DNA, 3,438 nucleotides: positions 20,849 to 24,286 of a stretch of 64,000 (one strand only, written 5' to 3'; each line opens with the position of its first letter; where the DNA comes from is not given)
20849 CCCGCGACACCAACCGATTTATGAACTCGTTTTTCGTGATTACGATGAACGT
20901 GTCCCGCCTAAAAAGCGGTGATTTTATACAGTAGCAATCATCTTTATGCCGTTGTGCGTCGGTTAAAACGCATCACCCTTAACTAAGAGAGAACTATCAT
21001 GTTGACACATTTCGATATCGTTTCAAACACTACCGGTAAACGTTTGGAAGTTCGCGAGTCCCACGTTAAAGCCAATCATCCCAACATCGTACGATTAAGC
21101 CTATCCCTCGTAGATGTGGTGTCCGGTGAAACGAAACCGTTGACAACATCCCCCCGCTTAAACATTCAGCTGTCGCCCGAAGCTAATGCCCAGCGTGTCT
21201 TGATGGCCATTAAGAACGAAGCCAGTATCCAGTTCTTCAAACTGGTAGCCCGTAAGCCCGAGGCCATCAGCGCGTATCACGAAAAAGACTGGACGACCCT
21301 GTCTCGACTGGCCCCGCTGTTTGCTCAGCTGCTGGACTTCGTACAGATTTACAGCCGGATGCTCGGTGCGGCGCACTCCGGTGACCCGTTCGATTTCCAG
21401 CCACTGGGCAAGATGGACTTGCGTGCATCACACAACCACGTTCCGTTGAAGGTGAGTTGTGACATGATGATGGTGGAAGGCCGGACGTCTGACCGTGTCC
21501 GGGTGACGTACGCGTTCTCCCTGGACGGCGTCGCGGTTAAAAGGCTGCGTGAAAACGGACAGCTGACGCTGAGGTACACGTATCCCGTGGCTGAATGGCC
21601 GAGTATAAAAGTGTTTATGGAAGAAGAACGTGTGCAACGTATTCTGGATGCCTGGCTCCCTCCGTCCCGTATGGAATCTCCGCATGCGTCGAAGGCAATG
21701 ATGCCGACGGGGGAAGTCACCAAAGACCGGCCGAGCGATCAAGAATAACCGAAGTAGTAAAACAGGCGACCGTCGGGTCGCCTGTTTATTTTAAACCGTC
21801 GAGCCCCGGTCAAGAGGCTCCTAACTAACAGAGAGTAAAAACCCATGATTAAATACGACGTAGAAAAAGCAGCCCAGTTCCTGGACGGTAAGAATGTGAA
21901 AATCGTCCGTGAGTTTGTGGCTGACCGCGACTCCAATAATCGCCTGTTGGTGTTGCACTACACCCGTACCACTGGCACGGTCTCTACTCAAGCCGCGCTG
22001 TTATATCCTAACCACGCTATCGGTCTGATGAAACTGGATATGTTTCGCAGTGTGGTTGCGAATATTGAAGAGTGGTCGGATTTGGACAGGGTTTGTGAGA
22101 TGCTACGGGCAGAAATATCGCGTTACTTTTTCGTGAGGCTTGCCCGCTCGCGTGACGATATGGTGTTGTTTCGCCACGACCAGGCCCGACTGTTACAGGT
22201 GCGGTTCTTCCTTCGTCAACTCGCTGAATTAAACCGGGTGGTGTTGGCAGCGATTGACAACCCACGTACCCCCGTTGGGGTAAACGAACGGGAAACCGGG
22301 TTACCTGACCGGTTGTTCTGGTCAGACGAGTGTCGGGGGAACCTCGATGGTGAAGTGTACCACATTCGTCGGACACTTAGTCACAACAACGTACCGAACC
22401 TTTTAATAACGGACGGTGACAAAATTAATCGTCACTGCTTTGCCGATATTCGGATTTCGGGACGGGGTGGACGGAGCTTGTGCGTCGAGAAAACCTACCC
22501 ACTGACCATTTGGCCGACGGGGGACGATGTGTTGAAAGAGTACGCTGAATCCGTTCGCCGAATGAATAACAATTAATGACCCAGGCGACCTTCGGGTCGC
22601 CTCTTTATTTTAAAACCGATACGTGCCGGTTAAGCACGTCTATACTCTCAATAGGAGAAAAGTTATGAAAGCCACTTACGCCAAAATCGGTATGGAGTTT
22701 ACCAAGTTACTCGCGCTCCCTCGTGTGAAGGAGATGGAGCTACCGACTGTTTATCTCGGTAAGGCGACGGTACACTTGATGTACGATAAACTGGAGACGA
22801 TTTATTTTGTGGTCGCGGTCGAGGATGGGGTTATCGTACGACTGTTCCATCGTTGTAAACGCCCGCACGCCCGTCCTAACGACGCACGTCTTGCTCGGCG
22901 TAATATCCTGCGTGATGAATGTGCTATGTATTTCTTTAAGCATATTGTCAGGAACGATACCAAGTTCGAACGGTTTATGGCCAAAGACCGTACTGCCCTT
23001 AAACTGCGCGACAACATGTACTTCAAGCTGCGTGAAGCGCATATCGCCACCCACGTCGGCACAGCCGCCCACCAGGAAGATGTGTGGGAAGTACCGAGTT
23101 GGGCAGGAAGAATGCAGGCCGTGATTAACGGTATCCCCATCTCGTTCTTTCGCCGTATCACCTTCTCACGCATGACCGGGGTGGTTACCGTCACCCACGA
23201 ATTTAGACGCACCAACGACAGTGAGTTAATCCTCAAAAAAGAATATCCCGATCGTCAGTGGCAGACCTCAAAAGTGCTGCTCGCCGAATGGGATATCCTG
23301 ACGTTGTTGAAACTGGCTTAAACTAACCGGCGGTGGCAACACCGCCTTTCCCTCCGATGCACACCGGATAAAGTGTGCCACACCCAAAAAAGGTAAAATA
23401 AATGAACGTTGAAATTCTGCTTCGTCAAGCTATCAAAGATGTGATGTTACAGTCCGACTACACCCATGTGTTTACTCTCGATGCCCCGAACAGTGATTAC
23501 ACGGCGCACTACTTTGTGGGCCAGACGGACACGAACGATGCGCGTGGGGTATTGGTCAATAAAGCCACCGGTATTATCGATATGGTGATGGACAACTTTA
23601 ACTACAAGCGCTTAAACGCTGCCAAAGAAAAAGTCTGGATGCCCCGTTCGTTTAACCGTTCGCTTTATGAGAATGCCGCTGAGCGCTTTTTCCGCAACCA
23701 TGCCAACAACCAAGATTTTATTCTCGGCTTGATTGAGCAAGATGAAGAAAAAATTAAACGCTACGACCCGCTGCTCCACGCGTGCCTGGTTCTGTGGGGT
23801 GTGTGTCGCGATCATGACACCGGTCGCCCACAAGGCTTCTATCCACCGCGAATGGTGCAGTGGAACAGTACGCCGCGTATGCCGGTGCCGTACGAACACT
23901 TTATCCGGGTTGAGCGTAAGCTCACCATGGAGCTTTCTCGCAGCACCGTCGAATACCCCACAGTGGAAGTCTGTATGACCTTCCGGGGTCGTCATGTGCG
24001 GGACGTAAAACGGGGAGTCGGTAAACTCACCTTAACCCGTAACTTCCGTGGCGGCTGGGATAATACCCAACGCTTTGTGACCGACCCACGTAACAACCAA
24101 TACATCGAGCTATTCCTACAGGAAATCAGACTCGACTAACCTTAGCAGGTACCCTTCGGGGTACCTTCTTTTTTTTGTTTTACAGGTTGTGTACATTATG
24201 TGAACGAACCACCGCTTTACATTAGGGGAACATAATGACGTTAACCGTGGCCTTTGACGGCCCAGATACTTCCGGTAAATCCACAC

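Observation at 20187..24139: Tandem array of five highly diverged ~220-250 aa paralogs organised as repeated cassettes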

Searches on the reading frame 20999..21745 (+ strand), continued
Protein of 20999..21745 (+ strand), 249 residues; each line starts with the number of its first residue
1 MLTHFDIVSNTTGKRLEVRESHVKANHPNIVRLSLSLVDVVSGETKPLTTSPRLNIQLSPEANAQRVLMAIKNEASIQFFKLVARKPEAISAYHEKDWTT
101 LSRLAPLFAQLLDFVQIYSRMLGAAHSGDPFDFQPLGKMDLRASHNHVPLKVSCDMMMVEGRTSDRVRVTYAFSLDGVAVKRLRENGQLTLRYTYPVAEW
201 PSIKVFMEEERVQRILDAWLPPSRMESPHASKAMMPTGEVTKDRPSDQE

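Call 38: get_annotated_region(hit=H30, flank=3500)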
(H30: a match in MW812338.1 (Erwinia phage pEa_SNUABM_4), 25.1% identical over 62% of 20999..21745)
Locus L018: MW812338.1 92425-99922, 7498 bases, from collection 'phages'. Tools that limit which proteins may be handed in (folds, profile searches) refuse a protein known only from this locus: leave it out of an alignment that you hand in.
description: Erwinia phage pEa_SNUABM_4, complete genome.
organism: Erwinia phage pEa_SNUABM_4 (NCBI taxid 2835894)
taxonomy: Viruses; Duplodnaviria; Heunggongvirae; Uroviricota; Caudoviricetes; Machinavirus
host: Erwinia amylovora; source: stream water; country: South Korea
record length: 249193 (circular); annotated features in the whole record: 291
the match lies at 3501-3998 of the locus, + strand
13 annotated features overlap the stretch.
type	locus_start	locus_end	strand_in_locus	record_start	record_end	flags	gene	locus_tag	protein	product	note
CDS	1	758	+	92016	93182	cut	-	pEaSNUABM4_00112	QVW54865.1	hypothetical protein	-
CDS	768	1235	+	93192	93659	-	-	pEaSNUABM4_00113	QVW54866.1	hypothetical protein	-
CDS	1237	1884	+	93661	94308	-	-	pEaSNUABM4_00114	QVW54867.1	hypothetical protein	-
CDS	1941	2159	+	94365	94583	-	-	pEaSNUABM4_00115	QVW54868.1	hypothetical protein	-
CDS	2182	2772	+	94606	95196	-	-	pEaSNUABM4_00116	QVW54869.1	hypothetical protein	-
CDS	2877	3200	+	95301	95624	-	-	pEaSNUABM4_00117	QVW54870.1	hypothetical protein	-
CDS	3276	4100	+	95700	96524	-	-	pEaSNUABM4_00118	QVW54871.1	hypothetical protein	-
CDS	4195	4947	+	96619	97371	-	-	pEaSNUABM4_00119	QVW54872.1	hypothetical protein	-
CDS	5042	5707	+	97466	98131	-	-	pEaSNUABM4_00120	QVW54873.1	hypothetical protein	-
CDS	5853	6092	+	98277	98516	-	-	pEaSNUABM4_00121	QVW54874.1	hypothetical protein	-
CDS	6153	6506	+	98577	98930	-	-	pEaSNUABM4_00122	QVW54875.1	hypothetical protein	-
CDS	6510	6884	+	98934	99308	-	-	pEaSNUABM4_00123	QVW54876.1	hypothetical protein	-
CDS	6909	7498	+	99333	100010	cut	-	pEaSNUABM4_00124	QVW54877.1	hypothetical protein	-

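Call 39: get_annotated_region(hit=H32, flank=3500)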
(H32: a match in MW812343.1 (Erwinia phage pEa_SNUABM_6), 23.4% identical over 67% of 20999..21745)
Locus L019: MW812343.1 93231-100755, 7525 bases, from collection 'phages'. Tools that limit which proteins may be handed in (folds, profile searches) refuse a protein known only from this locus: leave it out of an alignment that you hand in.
description: Erwinia phage pEa_SNUABM_6, complete genome.
organism: Erwinia phage pEa_SNUABM_6 (NCBI taxid 2835896)
taxonomy: Viruses; Duplodnaviria; Heunggongvirae; Uroviricota; Caudoviricetes; Machinavirus
host: Erwinia amylovora; source: stream water; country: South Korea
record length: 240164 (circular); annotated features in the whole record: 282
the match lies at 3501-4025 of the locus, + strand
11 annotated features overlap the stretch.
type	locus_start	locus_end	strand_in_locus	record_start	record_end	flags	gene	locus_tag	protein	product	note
CDS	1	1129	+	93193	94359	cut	-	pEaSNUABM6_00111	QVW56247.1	hypothetical protein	-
CDS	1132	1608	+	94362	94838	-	-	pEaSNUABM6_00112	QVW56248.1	hypothetical protein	-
CDS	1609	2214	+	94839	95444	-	-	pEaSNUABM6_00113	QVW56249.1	hypothetical protein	-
CDS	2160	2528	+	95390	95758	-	-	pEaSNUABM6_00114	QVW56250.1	hypothetical protein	-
CDS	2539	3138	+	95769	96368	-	-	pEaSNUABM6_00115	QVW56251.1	hypothetical protein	-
CDS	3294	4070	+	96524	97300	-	-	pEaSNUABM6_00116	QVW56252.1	hypothetical protein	-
CDS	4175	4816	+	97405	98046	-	-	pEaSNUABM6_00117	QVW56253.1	hypothetical protein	-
CDS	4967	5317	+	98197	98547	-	-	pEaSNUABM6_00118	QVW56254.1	hypothetical protein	-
CDS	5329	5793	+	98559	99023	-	-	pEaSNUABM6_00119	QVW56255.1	hypothetical protein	-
CDS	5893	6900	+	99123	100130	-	-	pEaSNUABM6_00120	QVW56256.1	hypothetical protein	-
CDS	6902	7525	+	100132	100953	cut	-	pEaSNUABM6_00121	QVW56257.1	hypothetical protein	-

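Call 40: get_annotated_region(hit=H34, flank=3500)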
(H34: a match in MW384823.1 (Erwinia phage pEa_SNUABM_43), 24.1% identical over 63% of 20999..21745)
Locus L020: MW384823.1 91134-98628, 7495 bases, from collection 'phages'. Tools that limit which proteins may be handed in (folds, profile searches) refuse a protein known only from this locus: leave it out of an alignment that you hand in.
description: Erwinia phage pEa_SNUABM_43, complete genome.
organism: Erwinia phage pEa_SNUABM_43 (NCBI taxid 2801535)
taxonomy: Viruses; Duplodnaviria; Heunggongvirae; Uroviricota; Caudoviricetes; Machinavirus
host: Erwinia amylovora; source: soil from apple orchard; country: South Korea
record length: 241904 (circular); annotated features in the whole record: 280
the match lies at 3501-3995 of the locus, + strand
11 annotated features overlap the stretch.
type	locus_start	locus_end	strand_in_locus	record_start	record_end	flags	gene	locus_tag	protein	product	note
CDS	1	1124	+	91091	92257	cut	-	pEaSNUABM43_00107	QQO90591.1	hypothetical protein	-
CDS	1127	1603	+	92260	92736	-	-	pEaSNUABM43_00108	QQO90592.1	putative GNAT N-acetyltransferase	-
CDS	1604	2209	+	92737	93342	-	-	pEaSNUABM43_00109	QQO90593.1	hypothetical protein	-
CDS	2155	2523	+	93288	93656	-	-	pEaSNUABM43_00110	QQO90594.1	hypothetical protein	-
CDS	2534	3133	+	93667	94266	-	-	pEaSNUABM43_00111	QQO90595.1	hypothetical protein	-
CDS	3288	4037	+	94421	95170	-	-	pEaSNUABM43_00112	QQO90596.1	hypothetical protein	-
CDS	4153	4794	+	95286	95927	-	-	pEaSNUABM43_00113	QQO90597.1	putative thymidylate kinase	-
CDS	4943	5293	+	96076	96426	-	-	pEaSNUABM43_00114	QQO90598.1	putative transcriptional regulator protein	-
CDS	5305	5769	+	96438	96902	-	-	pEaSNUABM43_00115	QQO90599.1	hypothetical protein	-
CDS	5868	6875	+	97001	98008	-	-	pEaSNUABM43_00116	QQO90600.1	putative N-acetyltransferase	-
CDS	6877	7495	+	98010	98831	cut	-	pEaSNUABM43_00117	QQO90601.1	putative DNA adenine methylase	-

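Call 41: get_annotated_region(hit=H36, flank=3500)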
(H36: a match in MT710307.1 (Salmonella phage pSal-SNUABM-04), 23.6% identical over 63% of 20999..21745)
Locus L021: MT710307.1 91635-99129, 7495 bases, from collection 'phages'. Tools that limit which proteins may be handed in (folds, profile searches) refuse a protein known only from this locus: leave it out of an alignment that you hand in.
description: Salmonella phage pSal-SNUABM-04, complete genome.
organism: Salmonella phage pSal-SNUABM-04 (NCBI taxid 2759192)
taxonomy: Viruses; Duplodnaviria; Heunggongvirae; Uroviricota; Caudoviricetes; Machinavirus
host: Salmonella enterica Sal-SNUABM-svn1; source: -; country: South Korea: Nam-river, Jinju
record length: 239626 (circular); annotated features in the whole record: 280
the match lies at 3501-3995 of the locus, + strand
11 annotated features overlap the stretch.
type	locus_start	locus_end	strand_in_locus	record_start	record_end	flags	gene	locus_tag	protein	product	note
CDS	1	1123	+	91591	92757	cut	-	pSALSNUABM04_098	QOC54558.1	hypothetical protein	phiKZ-like phage internal head protein (PF12699.8); Pfam-A_v33.1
CDS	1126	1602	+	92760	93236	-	-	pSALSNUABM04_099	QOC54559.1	putative GNAT family acetyltransferase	Acetyltransferase (GNAT) domain (PF13527) protein; Pfam-A_v33.1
CDS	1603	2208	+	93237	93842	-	-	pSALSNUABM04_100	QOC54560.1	hypothetical protein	-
CDS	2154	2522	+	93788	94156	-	-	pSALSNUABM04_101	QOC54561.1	hypothetical protein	-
CDS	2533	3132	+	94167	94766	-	-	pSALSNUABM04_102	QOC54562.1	hypothetical protein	-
CDS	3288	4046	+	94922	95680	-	-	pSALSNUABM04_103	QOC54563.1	hypothetical protein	-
CDS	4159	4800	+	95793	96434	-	-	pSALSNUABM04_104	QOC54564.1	putative thymidylate kinase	Thymidine monophosphate kinase (cd01672) protein; CDD_v3.18, Thymidylate kinase (PF02223) protein; Pfam-A_v33.1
CDS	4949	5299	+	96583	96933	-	-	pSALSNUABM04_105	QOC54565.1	putative transcriptional regulator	Antirepressor AbbA (PF14156) containing protein; Pfam-A_v33.1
CDS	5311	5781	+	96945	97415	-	-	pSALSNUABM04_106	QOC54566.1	hypothetical protein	-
CDS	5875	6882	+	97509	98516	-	-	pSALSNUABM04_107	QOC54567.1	putative GCN5-related N-acetyltransferase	Acetyltransferase (GNAT) domain (PF13420) containing protein; Pfam-A_v33.1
CDS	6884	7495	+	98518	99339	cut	-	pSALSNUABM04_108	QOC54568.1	putative DNA adenine methylase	D12 class N6 adenine-specific DNA methyltransferase (PF02086.16) protein; Pfam-A_v33.1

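Call 55: search_protein_families(library=padloc, proteins=[window:20999-21745:+], max_evalue=1)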
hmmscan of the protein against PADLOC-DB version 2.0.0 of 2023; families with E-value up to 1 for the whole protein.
window:20999-21745:+ (249 aa): 0 families

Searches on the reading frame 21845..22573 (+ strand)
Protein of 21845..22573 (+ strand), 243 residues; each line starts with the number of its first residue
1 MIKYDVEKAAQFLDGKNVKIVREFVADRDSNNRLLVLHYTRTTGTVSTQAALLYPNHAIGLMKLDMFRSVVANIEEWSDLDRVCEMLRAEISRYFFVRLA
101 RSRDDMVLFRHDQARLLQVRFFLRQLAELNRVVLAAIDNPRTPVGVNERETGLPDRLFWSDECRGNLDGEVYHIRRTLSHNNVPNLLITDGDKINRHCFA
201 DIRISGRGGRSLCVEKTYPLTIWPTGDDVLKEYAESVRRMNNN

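Call 4: search_protein_families(library=pfam, proteins=[window:21845-22573:+], max_evalue=1)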
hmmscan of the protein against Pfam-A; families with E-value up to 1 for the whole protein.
window:21845-22573:+ (243 aa): 0 families

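Call 5: search_protein_families(library=phrogs, proteins=[window:21845-22573:+], max_evalue=0.1)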
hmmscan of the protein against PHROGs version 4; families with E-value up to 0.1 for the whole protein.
window:21845-22573:+ (243 aa): 1 family
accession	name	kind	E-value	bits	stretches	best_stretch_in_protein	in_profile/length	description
phrog_6820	-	unknown function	3.7e-05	24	1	77-232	73-238/261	-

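Call 55: search_protein_families(library=padloc, proteins=[window:21845-22573:+], max_evalue=1)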
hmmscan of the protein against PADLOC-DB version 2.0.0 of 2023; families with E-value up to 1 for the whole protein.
window:21845-22573:+ (243 aa): 0 families

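Call 91: find_related_loci(query=window:21845-22573:+, collection=viral_contigs, flank=4000)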
Query window:21845-22573:+ (243 aa) in viral_contigs; peptide patterns used: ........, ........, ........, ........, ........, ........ (x = any residue, [..] = any of these).
4 stretches matched a pattern, but none encodes a relative of the query by tblastn (E <= 1e-3).

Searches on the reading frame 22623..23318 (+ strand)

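Call 4: search_protein_families(library=pfam, proteins=[window:22623-23318:+], max_evalue=1)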
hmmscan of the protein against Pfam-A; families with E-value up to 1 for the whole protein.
window:22623-23318:+ (232 aa): 0 families

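Call 5: search_protein_families(library=phrogs, proteins=[window:22623-23318:+], max_evalue=0.1)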
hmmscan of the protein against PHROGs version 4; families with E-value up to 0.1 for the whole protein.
window:22623-23318:+ (232 aa): 1 family
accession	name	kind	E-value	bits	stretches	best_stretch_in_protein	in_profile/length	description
phrog_6820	-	unknown function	5.9e-05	23.4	1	95-228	85-244/261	-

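Call 55: search_protein_families(library=padloc, proteins=[window:22665-23318:+], max_evalue=1)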
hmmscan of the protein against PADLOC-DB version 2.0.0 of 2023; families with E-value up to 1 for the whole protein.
window:22665-23318:+ (218 aa): 0 families

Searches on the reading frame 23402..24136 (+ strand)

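Call 4: search_protein_families(library=pfam, proteins=[window:23402-24136:+], max_evalue=1)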
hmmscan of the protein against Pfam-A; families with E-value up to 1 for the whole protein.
window:23402-24136:+ (245 aa): 0 families

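Call 5: search_protein_families(library=phrogs, proteins=[window:23402-24136:+], max_evalue=0.1)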
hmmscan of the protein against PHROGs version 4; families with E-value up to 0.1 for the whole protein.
window:23402-24136:+ (245 aa): 1 family
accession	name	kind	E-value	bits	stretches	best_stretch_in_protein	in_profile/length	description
phrog_6820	-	unknown function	6.9e-25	88.7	1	10-241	6-251/261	-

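Call 55: search_protein_families(library=padloc, proteins=[window:23402-24136:+], max_evalue=1)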
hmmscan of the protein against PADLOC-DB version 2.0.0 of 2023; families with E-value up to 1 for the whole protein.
window:23402-24136:+ (245 aa): 0 families
